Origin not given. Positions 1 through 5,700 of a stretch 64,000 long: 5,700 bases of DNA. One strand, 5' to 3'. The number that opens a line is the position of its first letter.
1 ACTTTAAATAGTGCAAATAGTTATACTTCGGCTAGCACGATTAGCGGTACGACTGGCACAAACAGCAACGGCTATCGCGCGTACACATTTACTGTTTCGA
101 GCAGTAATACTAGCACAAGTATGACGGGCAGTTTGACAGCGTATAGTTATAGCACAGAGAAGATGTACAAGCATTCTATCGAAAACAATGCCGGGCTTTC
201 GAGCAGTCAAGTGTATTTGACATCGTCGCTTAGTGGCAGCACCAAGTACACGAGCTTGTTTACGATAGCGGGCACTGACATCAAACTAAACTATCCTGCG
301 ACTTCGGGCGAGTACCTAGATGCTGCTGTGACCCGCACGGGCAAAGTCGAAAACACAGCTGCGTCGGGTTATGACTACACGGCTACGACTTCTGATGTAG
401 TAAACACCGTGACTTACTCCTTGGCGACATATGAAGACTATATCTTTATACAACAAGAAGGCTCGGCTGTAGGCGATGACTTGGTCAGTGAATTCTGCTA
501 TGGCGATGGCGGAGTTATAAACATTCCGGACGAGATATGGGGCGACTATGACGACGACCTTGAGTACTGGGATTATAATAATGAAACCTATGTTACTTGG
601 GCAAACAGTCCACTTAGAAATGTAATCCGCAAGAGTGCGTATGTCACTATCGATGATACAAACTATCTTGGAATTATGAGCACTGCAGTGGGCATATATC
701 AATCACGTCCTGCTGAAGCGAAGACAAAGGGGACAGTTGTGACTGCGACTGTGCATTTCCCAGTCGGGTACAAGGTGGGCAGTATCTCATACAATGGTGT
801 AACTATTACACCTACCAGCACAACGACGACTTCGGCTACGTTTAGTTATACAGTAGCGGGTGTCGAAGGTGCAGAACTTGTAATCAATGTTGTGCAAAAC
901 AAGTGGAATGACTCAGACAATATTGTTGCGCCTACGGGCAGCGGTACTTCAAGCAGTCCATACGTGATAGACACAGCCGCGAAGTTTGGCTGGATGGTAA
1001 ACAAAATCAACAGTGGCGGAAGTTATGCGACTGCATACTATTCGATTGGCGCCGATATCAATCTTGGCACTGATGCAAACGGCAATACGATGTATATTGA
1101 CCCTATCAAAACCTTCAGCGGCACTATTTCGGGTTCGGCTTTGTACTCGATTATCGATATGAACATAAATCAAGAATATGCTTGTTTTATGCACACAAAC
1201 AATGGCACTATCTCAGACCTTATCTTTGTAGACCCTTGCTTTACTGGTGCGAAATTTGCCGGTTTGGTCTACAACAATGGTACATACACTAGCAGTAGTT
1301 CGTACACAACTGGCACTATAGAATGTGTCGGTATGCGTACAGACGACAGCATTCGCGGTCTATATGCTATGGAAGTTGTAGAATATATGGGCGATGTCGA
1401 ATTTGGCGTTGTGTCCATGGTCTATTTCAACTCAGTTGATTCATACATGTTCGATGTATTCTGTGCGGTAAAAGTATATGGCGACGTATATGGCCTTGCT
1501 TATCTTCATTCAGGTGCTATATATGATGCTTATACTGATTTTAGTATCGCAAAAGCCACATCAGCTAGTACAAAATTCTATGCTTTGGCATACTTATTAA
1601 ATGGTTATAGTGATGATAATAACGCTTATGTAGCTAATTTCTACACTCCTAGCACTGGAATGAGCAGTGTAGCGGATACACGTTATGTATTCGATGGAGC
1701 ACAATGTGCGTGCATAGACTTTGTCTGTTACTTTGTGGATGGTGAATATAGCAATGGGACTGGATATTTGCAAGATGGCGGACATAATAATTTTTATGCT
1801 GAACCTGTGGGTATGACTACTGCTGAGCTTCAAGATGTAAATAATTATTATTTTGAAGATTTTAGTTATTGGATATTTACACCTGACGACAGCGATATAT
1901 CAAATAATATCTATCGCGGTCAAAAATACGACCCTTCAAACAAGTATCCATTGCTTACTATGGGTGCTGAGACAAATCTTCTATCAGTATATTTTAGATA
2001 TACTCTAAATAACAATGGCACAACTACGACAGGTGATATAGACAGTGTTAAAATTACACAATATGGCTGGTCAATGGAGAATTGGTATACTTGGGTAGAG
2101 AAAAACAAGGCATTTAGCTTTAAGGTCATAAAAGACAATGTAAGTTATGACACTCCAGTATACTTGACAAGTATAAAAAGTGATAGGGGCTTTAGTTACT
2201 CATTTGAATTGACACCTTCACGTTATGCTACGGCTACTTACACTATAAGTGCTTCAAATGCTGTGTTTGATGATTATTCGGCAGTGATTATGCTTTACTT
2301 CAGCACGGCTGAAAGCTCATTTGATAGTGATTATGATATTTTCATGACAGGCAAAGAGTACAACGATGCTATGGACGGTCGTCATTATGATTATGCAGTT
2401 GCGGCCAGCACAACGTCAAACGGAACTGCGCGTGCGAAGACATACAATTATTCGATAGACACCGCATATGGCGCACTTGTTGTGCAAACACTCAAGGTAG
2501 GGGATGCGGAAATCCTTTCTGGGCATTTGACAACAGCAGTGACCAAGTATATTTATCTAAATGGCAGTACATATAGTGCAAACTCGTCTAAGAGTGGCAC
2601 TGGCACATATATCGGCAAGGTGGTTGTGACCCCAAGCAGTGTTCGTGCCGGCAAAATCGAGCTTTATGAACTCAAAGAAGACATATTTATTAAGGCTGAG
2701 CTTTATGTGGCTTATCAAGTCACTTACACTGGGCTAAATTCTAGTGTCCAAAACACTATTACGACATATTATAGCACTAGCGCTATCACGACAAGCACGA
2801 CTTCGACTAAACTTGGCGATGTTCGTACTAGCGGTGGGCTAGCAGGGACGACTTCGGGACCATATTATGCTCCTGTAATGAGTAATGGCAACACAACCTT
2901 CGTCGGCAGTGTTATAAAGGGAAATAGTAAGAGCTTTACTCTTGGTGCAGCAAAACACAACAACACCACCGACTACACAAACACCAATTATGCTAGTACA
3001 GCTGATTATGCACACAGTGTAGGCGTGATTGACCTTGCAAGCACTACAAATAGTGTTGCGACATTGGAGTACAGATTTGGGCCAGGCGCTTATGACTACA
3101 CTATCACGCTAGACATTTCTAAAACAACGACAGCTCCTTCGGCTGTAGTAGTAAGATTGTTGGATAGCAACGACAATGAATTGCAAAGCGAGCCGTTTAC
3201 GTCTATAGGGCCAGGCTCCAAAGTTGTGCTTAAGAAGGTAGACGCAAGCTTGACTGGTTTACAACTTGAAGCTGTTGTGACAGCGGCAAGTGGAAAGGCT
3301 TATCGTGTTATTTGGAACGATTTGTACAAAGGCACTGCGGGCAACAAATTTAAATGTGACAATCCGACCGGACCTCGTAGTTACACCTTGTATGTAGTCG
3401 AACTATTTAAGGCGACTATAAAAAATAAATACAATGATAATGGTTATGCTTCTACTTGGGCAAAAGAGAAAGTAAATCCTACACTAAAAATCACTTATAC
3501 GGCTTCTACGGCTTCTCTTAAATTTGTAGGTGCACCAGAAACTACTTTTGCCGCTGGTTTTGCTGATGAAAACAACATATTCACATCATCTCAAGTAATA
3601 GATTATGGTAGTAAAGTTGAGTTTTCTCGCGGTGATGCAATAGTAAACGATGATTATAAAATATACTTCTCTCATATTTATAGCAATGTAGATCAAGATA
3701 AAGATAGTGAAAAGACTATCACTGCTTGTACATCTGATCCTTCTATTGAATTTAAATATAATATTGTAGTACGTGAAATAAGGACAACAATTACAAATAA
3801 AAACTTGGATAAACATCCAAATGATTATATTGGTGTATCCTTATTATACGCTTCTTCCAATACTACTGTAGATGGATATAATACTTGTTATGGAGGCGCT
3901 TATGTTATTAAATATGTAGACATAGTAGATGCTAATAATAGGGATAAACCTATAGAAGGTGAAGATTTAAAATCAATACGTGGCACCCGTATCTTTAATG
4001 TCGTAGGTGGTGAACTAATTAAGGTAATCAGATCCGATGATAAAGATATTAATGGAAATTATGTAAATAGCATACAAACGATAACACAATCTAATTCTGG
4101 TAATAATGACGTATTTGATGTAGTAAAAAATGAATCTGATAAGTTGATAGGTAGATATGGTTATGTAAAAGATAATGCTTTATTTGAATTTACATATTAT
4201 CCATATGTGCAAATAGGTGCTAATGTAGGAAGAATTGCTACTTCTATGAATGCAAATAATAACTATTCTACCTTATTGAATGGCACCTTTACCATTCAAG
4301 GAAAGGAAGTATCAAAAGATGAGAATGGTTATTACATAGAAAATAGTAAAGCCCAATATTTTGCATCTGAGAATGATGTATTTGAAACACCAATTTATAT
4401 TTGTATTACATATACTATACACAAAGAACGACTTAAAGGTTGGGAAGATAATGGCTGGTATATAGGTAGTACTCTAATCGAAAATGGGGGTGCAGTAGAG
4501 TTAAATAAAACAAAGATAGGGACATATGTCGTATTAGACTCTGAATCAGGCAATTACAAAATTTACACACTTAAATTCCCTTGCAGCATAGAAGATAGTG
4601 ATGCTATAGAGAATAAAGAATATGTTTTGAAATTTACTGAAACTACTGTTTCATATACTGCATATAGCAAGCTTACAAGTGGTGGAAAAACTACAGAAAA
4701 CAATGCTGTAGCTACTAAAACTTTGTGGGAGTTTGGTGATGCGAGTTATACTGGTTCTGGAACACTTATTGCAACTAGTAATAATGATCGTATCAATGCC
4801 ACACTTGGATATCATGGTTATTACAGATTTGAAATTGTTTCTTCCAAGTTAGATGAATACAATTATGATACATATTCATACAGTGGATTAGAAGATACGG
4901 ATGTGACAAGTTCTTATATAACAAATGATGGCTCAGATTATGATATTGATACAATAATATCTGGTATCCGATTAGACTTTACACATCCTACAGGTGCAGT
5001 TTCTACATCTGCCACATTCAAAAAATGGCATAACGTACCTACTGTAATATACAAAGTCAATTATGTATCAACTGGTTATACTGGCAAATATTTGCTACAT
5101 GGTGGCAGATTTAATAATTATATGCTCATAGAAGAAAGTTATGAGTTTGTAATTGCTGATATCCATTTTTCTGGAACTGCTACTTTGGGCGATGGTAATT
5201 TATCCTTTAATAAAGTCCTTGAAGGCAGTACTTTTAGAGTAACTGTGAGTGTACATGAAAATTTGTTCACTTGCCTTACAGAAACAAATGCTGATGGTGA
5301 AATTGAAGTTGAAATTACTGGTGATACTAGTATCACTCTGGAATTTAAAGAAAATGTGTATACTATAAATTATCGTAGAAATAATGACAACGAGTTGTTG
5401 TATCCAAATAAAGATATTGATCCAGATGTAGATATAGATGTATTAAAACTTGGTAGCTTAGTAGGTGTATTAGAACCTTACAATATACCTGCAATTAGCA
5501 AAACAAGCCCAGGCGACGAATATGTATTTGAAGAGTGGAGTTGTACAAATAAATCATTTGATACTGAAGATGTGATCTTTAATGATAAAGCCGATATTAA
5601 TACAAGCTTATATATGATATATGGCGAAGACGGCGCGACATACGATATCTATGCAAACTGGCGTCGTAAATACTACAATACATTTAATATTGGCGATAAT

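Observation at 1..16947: Giant ORF of over 5,600 codons that reads like several complete adhesins joined in one frame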

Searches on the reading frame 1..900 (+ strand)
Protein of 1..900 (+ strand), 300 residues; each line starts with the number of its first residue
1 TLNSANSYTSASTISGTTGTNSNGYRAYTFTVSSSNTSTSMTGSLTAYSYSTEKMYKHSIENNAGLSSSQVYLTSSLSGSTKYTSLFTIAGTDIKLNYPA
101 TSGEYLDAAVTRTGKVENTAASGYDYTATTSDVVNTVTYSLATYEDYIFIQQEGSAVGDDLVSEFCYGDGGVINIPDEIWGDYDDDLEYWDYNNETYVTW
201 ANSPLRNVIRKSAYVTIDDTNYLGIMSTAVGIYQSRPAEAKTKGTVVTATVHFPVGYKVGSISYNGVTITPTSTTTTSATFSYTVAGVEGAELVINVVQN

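Call 99: find_related_loci(query=window:1-900:+, collection=viral_contigs, flank=10000)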
Query window:1-900:+ (300 aa) in viral_contigs; peptide patterns used: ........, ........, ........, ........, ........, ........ (x = any residue, [..] = any of these).
4 stretches matched a pattern, but none encodes a relative of the query by tblastn (E <= 1e-3).

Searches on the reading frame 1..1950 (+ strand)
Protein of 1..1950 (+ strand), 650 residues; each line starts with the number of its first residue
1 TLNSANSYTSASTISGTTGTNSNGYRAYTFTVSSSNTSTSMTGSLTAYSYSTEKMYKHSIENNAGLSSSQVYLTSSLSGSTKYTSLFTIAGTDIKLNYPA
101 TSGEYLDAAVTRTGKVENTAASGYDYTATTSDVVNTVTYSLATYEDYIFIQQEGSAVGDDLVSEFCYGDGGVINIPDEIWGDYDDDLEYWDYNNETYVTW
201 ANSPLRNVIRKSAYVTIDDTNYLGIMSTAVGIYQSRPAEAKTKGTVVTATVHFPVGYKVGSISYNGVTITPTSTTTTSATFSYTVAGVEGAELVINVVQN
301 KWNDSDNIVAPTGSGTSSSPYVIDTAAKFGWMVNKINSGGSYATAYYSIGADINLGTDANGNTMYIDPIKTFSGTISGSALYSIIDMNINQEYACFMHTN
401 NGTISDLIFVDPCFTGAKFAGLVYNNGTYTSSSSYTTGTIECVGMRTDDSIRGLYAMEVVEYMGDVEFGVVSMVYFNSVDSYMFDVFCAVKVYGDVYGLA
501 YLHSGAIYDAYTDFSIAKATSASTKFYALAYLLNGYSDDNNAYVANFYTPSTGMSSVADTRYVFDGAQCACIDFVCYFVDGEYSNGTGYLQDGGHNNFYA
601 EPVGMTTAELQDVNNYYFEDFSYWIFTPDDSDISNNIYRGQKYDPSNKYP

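Call 17: search_protein_families(library=pfam, proteins=[window:1-1860:+], max_evalue=1)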
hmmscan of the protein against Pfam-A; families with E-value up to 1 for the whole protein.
window:1-1860:+ (620 aa): 1 family
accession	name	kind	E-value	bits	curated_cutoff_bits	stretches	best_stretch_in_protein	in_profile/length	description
PF21764.3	Invasin_D4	-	0.37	11.7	27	0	341-389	35-83/88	Invasin, domain 4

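Call 20: find_related_loci(query=window:1-1950:+, collection=genome_contigs, flank=10000)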
Query window:1-1950:+ (650 aa) in genome_contigs; peptide patterns used: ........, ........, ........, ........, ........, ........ (x = any residue, [..] = any of these).
20 stretches matched a pattern, but none encodes a relative of the query by tblastn (E <= 1e-3).

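Call 22: find_related_loci(query=window:1-1950:+, collection=metagenome_contigs, flank=10000)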
Query window:1-1950:+ (650 aa) in metagenome_contigs; peptide patterns used: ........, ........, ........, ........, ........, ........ (x = any residue, [..] = any of these).
30 stretches matched a pattern, but none encodes a relative of the query by tblastn (E <= 1e-3).

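Call 29: search_protein_families(library=ncbifam, proteins=[window:1-1860:+], max_evalue=0.1)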
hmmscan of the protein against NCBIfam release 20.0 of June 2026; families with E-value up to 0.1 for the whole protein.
window:1-1860:+ (620 aa): 0 families

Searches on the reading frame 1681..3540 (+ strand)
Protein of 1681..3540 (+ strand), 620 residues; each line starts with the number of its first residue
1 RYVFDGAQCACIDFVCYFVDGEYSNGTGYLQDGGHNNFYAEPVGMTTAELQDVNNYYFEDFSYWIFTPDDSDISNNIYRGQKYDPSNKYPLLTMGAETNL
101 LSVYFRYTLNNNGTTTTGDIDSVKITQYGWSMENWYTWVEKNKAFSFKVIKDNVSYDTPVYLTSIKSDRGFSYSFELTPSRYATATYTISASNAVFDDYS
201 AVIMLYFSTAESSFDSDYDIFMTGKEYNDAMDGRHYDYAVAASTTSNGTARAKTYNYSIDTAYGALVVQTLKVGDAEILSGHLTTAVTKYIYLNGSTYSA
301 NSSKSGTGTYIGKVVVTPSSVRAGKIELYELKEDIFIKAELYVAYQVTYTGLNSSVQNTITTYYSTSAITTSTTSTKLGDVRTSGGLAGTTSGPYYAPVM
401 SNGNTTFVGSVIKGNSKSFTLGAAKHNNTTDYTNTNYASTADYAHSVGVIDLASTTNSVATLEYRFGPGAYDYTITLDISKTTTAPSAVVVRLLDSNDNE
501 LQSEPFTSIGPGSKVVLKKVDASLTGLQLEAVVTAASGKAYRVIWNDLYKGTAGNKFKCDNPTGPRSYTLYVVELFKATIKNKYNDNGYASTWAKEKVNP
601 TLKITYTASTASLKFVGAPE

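Call 17: search_protein_families(library=pfam, proteins=[window:1681-3540:+], max_evalue=1)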
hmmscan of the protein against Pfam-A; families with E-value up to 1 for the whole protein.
window:1681-3540:+ (620 aa): 1 family
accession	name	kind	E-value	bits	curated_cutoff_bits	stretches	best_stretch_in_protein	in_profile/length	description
PF23249.1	KH_PARP14_3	-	0.26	11.6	28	1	597-620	22-45/61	PARP14, third type I KH domain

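Call 29: search_protein_families(library=ncbifam, proteins=[window:1681-3540:+], max_evalue=0.1)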
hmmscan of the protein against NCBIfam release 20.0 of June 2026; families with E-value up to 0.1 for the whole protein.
window:1681-3540:+ (620 aa): 0 families

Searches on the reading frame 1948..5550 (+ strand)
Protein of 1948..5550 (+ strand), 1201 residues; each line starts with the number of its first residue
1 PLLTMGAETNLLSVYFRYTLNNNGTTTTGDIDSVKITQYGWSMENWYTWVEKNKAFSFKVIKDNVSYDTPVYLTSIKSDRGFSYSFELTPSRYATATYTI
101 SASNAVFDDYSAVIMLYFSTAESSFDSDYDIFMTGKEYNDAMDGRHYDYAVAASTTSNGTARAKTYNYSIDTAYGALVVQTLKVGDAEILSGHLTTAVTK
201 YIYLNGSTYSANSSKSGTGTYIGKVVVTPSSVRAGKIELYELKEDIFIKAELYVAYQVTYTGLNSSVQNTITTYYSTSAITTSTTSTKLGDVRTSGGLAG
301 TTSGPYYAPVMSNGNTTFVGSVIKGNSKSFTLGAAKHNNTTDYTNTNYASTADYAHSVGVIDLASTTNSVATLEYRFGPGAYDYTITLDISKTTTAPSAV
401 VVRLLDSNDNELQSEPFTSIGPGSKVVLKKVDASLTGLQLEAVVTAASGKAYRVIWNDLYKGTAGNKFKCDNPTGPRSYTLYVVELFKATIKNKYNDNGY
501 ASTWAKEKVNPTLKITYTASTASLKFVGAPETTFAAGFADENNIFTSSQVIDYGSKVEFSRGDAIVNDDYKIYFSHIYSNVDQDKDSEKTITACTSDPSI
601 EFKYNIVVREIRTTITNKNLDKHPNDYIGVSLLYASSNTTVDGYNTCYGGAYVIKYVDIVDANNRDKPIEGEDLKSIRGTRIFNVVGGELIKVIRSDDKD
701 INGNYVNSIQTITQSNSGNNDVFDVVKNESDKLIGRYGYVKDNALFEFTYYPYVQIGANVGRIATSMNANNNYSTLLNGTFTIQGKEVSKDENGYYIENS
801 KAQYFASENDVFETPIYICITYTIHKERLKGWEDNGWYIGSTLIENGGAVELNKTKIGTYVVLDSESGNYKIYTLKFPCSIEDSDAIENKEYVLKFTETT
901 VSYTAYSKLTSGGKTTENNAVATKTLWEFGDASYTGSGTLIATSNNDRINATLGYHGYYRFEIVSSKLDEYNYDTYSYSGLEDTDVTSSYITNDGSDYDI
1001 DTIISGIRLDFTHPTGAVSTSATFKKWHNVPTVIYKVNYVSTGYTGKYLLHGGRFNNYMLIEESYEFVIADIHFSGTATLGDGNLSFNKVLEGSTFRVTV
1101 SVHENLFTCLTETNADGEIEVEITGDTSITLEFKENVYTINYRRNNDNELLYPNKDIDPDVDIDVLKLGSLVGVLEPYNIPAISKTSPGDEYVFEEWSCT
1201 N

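Call 34: find_homologous_proteins(query=window:1948-5550:+, max_evalue=0.001)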
Query window:1948-5550:+: 8000 candidates shared short words with the query, none scored E <= 0.001.

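Call 58: search_protein_representatives(protein=window:1948-5547:+)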
Query: 1200 residues. Proteins with E-value up to 0.001 (for the whole library): 3; up to 1e-10: 2; up to 1e-30: 2. The best 3 are listed.
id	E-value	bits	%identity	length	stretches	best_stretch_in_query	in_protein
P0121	0.0e+00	2659.6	100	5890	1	1-1200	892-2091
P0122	1.8e-96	340.5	40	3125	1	1-657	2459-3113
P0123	4.9e-09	50.9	28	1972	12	349-514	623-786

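Call 61: list_cluster_members(proteins=[P0121, P0122])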
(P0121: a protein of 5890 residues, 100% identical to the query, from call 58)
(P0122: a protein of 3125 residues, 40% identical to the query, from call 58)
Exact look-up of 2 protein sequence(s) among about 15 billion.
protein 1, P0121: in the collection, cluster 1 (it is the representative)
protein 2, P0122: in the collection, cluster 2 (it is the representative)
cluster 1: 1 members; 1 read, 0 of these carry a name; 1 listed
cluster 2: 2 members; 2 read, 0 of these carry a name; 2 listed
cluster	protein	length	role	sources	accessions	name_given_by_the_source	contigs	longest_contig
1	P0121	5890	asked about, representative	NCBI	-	-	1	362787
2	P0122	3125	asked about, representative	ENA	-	-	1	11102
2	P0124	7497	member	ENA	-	-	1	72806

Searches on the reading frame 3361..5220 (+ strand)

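Call 17: search_protein_families(library=pfam, proteins=[window:3361-5220:+], max_evalue=1)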
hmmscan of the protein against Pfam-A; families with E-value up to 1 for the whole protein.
window:3361-5220:+ (620 aa): 1 family
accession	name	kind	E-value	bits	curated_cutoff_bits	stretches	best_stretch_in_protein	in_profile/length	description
PF23249.1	KH_PARP14_3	-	0.19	12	28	1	37-60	22-45/61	PARP14, third type I KH domain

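Call 29: search_protein_families(library=ncbifam, proteins=[window:3361-5220:+], max_evalue=0.1)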
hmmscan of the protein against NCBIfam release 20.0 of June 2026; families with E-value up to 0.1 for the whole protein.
window:3361-5220:+ (620 aa): 0 families
